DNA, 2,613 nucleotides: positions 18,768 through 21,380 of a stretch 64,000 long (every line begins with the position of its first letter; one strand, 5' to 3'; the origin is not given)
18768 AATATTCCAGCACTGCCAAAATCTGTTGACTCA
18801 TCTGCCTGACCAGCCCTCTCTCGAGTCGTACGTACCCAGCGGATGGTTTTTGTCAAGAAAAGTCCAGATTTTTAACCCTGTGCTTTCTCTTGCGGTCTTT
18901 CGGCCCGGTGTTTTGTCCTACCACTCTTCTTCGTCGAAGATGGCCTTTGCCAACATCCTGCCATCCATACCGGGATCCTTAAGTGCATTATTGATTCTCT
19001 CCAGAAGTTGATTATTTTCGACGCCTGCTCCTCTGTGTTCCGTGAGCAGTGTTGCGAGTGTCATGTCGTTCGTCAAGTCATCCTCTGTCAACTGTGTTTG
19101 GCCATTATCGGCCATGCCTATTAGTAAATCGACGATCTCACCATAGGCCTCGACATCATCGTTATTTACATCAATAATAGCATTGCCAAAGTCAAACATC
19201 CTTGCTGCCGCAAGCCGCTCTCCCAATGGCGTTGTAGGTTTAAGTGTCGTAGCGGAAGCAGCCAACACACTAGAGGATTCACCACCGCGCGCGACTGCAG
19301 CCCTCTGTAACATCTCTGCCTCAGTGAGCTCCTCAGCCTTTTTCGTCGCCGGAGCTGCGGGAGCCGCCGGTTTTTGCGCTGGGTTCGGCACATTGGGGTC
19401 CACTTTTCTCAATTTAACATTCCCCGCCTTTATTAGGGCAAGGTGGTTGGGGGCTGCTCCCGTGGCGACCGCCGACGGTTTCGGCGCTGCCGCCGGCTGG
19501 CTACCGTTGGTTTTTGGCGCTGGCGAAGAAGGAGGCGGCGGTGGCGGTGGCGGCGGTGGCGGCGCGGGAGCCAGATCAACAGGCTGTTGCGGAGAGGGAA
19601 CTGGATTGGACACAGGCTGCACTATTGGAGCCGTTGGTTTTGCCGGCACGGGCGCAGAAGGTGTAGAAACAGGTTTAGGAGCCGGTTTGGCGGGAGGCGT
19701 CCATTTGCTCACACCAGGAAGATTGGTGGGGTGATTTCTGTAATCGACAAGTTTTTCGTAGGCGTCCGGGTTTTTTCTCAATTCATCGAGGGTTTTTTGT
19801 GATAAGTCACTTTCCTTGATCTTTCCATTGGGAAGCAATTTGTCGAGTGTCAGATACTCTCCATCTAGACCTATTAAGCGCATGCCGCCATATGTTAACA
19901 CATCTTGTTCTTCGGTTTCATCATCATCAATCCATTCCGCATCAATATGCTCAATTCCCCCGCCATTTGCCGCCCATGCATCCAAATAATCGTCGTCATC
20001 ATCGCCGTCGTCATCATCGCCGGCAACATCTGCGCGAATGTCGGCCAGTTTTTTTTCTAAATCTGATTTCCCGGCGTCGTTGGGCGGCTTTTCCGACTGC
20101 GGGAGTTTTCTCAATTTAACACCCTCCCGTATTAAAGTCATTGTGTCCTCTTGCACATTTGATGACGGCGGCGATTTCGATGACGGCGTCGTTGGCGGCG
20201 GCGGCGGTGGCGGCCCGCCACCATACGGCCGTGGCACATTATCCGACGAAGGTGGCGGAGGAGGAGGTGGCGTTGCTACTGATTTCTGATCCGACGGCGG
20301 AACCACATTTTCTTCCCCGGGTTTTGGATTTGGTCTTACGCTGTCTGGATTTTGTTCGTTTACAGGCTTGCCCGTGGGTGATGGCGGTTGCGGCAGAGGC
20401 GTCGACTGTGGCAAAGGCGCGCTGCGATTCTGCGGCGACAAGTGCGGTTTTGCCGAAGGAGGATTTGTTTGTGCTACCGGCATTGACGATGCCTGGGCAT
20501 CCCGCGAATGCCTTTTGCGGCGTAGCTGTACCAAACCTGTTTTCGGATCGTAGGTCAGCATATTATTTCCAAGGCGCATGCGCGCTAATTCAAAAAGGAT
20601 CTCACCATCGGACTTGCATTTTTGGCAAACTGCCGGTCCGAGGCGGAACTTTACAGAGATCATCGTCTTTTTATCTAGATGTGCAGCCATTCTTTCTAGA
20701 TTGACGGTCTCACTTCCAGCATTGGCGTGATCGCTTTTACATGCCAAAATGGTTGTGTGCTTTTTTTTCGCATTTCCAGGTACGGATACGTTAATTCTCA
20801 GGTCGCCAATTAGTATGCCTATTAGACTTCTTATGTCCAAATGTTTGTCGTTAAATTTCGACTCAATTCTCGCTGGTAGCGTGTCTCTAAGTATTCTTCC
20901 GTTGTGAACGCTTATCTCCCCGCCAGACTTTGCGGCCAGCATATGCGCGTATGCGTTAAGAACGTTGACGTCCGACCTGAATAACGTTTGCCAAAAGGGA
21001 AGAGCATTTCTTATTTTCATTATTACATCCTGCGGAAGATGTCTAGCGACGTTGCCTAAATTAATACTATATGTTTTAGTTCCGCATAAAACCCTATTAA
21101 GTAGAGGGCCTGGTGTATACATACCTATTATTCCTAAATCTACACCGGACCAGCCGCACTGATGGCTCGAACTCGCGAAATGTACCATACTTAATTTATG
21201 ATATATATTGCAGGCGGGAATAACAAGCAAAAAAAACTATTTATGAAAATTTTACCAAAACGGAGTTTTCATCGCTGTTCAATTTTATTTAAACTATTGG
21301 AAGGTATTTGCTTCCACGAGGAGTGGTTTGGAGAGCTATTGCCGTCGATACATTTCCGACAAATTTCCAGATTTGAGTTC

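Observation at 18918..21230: Eukaryote-like actin-regulator mimic: two poly-proline + WH2 modules with acidic/Trp tails (VCA-like) in a 770-aa orphan protein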

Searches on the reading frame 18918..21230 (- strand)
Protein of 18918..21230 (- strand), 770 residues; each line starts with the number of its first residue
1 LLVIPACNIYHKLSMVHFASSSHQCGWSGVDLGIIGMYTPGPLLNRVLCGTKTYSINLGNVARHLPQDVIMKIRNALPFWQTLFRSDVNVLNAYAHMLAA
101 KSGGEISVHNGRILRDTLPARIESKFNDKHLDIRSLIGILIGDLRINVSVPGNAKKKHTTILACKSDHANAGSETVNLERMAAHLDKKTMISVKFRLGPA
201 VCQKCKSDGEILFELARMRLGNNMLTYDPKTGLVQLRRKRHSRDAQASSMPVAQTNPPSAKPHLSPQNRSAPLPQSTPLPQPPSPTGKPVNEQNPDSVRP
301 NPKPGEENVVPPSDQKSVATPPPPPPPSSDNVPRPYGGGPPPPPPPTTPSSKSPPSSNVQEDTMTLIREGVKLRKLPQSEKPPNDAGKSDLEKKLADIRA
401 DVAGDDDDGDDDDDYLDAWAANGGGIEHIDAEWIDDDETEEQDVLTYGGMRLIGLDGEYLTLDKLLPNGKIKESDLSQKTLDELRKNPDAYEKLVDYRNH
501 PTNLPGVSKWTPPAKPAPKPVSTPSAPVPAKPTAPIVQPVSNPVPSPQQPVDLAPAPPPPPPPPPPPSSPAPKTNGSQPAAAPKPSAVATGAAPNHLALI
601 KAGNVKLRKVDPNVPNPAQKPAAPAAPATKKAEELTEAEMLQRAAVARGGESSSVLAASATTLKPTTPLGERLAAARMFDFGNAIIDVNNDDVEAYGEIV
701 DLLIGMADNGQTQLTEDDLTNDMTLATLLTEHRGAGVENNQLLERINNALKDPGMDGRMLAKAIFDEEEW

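Call 3: search_protein_families(library=pfam, proteins=[window:18918-21230:-], max_evalue=10)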
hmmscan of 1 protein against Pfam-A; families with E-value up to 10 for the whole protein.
window:18918-21230:- (770 aa): 0 families

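Call 7: find_homologous_proteins(query=window:18918-21188:-, max_evalue=0.01)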
Query window:18918-21188:- (756 aa): 2 proteins with E <= 0.01 among 8000 candidates.
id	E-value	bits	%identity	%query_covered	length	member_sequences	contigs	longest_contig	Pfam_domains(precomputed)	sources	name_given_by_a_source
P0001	0.0e+0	1494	100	89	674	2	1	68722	-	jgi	jgi:hypothetical protein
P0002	8.4e-3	33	32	19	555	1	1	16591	-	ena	-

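Call 10: find_encoding_contigs(protein=P0001, flank=10000, max_places=4)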
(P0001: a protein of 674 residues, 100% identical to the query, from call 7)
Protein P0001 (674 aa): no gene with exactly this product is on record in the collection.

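Call 11: find_related_loci(query=window:18918-21188:-, collection=genome_contigs, flank=10000)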
Query window:18918-21188:- (756 aa) in genome_contigs; peptide patterns used: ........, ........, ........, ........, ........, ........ (x = any residue, [..] = any of these).
97 stretches matched a pattern, but none encodes a relative of the query by tblastn (E <= 1e-3).

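Call 14: find_encoding_contigs(protein=P0002, flank=10000, max_places=4)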
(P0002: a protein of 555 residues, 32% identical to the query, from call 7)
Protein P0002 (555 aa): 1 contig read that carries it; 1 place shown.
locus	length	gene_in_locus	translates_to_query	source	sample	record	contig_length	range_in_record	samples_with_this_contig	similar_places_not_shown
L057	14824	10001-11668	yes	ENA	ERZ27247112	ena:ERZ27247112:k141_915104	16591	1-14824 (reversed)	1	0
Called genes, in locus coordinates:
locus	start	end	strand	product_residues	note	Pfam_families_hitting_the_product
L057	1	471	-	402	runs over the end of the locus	PF01938:TRAM, PF21579:PabTrmU54_TRAM_dom, PF05958:tRNA_U5-meth_tr, PF03602:Cons_hypoth95, PF05175:MTS (weak), PF02475:TRM5-TYW2_MTfase, PF09445:Methyltransf_15 (weak), PF13847:Methyltransf_31, +1 more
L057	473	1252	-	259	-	PF25084:LbH_EIF2B (faint), PF25087:GMPPB_C (weak), PF00132:Hexapep, PF13720:Acetyltransf_11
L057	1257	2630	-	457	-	PF03331:LpxC, PF07977:FabA, PF22817:ApeP-like, PF22818:ApeI-like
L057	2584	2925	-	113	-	PF11969:DcpS_C, PF01230:HIT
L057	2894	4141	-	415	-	PF16491:Peptidase_M48_N, PF01435:Peptidase_M48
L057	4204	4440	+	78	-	PF02609:Exonuc_VII_S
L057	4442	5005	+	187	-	PF03734:YkuD (weak)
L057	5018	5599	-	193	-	-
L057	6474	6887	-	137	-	PF01609:DDE_Tnp_1, PF13612:DDE_Tnp_1_3 (weak), PF13359:DDE_Tnp_4 (weak)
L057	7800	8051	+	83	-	PF01197:Ribosomal_L31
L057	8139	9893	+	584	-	-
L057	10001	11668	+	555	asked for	-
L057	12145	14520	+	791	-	PF03477:ATP-cone, PF13597:NRDD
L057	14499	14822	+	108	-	?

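Call 39: search_protein_representatives(protein=window:18918-21188:-)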
Query: 756 residues. Proteins with E-value up to 0.001 (for the whole library): 7; up to 1e-10: 3; up to 1e-30: 1. The best 7 are listed.
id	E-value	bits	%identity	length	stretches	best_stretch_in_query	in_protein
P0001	0.0e+00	1493.5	100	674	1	83-756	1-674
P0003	1.7e-26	109.4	43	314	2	541-756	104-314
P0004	3.1e-11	58.9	29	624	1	12-265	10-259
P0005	8.7e-08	47.5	46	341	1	648-756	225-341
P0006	3.7e-07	45.5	28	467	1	12-265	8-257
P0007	2.5e-06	42.7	28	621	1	29-222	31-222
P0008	9.7e-04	34.2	38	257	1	542-638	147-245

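Call 41: find_encoding_contigs(protein=P0003, flank=8000, max_places=3)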
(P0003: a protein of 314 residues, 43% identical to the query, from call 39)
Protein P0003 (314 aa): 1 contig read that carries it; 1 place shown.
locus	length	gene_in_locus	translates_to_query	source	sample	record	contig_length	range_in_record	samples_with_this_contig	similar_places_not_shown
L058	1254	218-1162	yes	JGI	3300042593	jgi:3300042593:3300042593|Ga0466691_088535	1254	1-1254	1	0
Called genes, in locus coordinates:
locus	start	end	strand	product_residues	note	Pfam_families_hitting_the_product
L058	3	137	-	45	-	?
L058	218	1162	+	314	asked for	-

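Call 42: find_encoding_contigs(protein=P0008, flank=8000, max_places=3)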
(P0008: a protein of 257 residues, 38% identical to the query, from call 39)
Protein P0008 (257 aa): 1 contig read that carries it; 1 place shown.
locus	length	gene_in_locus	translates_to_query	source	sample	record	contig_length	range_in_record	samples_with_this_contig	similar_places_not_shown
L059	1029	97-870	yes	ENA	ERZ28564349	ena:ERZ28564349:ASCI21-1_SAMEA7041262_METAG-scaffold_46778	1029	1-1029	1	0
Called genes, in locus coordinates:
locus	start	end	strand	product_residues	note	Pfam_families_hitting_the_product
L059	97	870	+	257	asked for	PF00076:RRM_1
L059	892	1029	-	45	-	?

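Call 43: find_encoding_contigs(protein=P0004, flank=8000, max_places=3)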
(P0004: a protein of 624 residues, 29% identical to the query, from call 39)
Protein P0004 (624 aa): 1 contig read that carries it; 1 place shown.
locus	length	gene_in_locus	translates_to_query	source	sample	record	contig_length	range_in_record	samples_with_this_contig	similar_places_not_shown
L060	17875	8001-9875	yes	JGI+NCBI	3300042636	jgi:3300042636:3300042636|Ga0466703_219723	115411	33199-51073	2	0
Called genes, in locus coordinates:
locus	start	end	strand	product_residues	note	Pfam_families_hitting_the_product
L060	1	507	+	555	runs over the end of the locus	PF10150:RNase_E_G, PF20833:RNase_E_G_Thio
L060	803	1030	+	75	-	-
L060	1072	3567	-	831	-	-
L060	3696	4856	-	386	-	-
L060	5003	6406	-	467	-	PF00071:Ras (faint), PF00350:Dynamin_N (faint), PF01926:MMR_HSR1, PF02421:FeoB_N (weak), PF00009:GTP_EFTU, PF01926:MMR_HSR1, PF02421:FeoB_N, PF14714:KH_dom-like, +2 more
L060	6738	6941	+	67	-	-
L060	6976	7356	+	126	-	-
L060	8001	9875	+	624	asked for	-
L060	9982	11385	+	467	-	-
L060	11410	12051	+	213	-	PF03099:BPL_LplA_LipB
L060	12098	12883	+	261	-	PF12844:HTH_19 (weak), PF13413:HTH_25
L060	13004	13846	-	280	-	PF01833:TIG (weak)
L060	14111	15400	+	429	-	PF13524:Glyco_trans_1_2 (weak)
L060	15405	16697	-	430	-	PF00359:PTS_EIIA_2, PF21755:DacZ_P (faint), PF02457:DAC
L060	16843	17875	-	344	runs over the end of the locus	PF13624:SurA_N_3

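Call 44: find_encoding_contigs(protein=P0005, flank=8000, max_places=3)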
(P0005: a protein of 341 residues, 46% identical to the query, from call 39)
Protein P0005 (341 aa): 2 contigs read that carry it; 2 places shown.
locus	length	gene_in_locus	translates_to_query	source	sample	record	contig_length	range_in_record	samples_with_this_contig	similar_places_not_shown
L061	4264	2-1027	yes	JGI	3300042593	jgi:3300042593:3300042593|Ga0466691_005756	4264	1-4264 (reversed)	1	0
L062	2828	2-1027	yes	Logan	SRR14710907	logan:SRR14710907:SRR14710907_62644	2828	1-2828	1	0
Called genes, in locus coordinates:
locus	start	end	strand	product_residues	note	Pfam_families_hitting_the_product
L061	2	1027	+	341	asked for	?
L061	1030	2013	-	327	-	PF02517:Rce1-like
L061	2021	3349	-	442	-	PF01235:Na_Ala_symp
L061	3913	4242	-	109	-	PF06968:BATS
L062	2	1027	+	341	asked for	?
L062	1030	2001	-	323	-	PF02517:Rce1-like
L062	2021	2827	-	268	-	?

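Call 70: predict_structure(alignment_id=A3)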
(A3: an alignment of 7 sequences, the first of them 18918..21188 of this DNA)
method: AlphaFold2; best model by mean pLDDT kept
length: 756 residues; sequences in the alignment: 7
mean_pLDDT: 50.2   pTM: 0.27
mean pLDDT of the five models: 50.2, 50.1, 49.1, 46.6, 46.6
residues with pLDDT >= 90: 0; 70-90: 142; 50-70: 177; < 50: 437
segments of 3 or more residues with pLDDT < 50: 1-41, 102-117, 119-158, 225-242, 245-247, 249-251, 253-257, 261-265, 272-274, 276-280, 282-285, 291-296, 299-309, 311-326, 331-339, 341-367, 370-412, 414-427, 489-520, 522-524, 526-530, 537-540, 553-649, 668-674
pLDDT, mean of each block of 10 residues (from residue 1): 31 32 37 40 53 59 55 64 55 51 43 46 46 39 42 44 72 60 69 83 64 76 50 35 39 43 44 39 46 41 39 40 44 39 32 28 37 36 28 36 42 43 45 65 71 70 77 67 59 39 37 36 41 44 59 43 36 33 37 31 31 35 37 34 40 78 64 56 82 79 69 80 81 85 83 59
secondary structure, 60 per line:
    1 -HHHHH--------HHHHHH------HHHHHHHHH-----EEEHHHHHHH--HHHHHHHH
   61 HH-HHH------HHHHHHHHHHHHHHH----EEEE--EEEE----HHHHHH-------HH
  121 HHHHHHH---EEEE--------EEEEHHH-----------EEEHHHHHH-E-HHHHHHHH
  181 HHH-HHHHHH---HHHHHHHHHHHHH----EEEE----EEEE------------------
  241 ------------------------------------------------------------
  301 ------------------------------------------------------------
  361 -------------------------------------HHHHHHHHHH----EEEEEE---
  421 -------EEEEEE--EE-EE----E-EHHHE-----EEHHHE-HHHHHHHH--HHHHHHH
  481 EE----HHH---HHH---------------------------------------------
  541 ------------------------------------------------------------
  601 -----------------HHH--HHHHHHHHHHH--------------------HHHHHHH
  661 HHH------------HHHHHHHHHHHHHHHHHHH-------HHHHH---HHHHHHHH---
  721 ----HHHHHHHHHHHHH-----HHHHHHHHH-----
elements in order (helices of 4 or more, strands of 3 or more residues): H2-6 H15-20 H27-35 E41-43 H44-50 H53-62 H73-87 E92-95 E98-101 H106-111 H119-127 E131-134 E143-146 E161-163 H164-169 H173-183 H185-190 H194-206 E211-214 E219-222 H398-407 E412-417 E428-433 H464-471 H474-480 H623-633 H654-663 H676-694 H702-706 H710-717 H725-737 H743-751

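Call 75: fold_search(model_id=the predicted structure, library=pdb)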
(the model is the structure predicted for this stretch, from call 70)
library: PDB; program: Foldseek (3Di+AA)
matches with E <= 10: 22; with E <= 0.001: 0
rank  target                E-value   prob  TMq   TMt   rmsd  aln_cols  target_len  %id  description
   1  7z0h_O                1.0e+00  0.20  0.08  0.10  15.1       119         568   14  Structure of yeast RNA Polymerase III-Ty1 integrase complex at 2.6 A (focus subunit AC40). (released 2023-04-05)
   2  9qe0_D                1.6e+00  0.08  0.08  0.14  14.9       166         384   14  Neobacillus vireti Wadjet-II JetABC dimer (released 2025-06-25)
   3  5whm_C                2.4e+00  0.05  0.08  0.19  18.6       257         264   13  Crystal Structure of IclR Family Transcriptional Regulator from Brucella abortus (released 2017-08-23)
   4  9rvy_C                2.8e+00  0.08  0.07  0.29  16.1       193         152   10  Egalitarian-BicD in complex with K10 TLS RNA (Structure A) (released 2026-03-25)
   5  9efq_C                4.0e+00  0.04  0.10  0.15  13.3       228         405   15  Cryo-EM structure of COP9 signalosome precatalytic state with neddylated cullin-2 (released 2025-12-03)
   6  9qxt_E                4.4e+00  0.04  0.07  0.09  14.8       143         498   15  E. coli JetABC dimer in the DNA boarding-holding state (released 2025-10-01)
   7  8f9y                  4.4e+00  0.03  0.06  0.10  10.4       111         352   13  SAL1 from Arabidopsis thaliana (released 2023-01-18)
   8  9m26_D                5.0e+00  0.03  0.07  0.19  12.4       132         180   14  Crystal structure of Enterobacter cloacae YcdY, a member of the redox enzyme maturation protein family (released 2025-06-18)
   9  9qo6_C                5.8e+00  0.07  0.06  0.10   6.0        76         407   17  9-subunit COP9 signalosome complex (released 2026-02-04)
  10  2vod_B                6.2e+00  0.09  0.05  0.17  12.1        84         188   10  Crystal structure of N-terminal domains of Human La protein complexed with RNA oligomer AUAUUUU (released 2008-05-06)
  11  4kbl_A                6.5e+00  0.01  0.05  0.08  17.6       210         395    8  Structure of HHARI, a RING-IBR-RING ubiquitin ligase: autoinhibition of an Ariadne-family E3 and insights into ligatio (released 2013-05-29)
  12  8iqh_J                6.9e+00  0.02  0.06  0.05  16.0       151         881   10  Structure of Full-Length AsfvPrimPol in Apo-Form (released 2023-07-26)
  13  8rof_B                7.7e+00  0.05  0.06  0.43   7.0        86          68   14  Human cohesin SMC1A-HD(shortCC-EQ)/RAD21-C complex - ADP-Mg-bound conformation (released 2024-09-11)
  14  2von_B                8.2e+00  0.08  0.05  0.17  12.1        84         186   10  Crystal structure of N-terminal domains of Human La protein complexed with RNA oligomer AUAAUUU (released 2008-05-06)
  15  9e5z_C                8.2e+00  0.06  0.06  0.10   6.0        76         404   18  Cryo-EM structure of COP9 signalosome (released 2025-12-03)
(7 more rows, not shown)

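Call 82: search_protein_families(library=pfam, proteins=[P0004, P0006, P0007, P0005, P0002], max_evalue=0.01)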
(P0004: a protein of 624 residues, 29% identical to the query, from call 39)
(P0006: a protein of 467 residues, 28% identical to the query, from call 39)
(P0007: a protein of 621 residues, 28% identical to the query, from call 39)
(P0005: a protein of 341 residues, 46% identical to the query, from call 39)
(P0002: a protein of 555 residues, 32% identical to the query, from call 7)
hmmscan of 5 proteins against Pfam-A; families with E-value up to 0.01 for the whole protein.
P0004 (624 aa): 4 families
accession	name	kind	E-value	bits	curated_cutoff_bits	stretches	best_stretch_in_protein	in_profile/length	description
PF23952.1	LRR_EndoS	-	0.00015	22.4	27.9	0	459-537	31-90/116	Endo-beta-N-acetylglucosaminidase EndoS LRR domain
PF23622.1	LRR_At1g61320_AtMIF1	-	0.00063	19.7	26.9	0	458-537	114-190/384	At1g61320/AtMIF1, LRR domain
PF12799.13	LRR_4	-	0.0052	17.4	27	0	463-491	13-43/44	Leucine Rich repeats (2 copies)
PF13306.12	LRR_5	-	0.0095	16.3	27.7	0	504-539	9-44/127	BspA type Leucine rich repeat region (6 copies)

P0006 (467 aa): 0 families

P0007 (621 aa): 4 families
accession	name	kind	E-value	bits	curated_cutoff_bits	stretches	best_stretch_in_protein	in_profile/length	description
PF12799.13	LRR_4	-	5.4e-06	26.9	27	0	325-361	2-38/44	Leucine Rich repeats (2 copies)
PF23622.1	LRR_At1g61320_AtMIF1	-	0.00027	20.9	26.9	0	485-533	109-157/384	At1g61320/AtMIF1, LRR domain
PF13855.12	LRR_8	-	0.00029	21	27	1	309-356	10-59/61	Leucine rich repeat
PF23952.1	LRR_EndoS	-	0.0023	18.6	27.9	0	333-394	31-92/116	Endo-beta-N-acetylglucosaminidase EndoS LRR domain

P0005 (341 aa): 0 families

P0002 (555 aa): 0 families
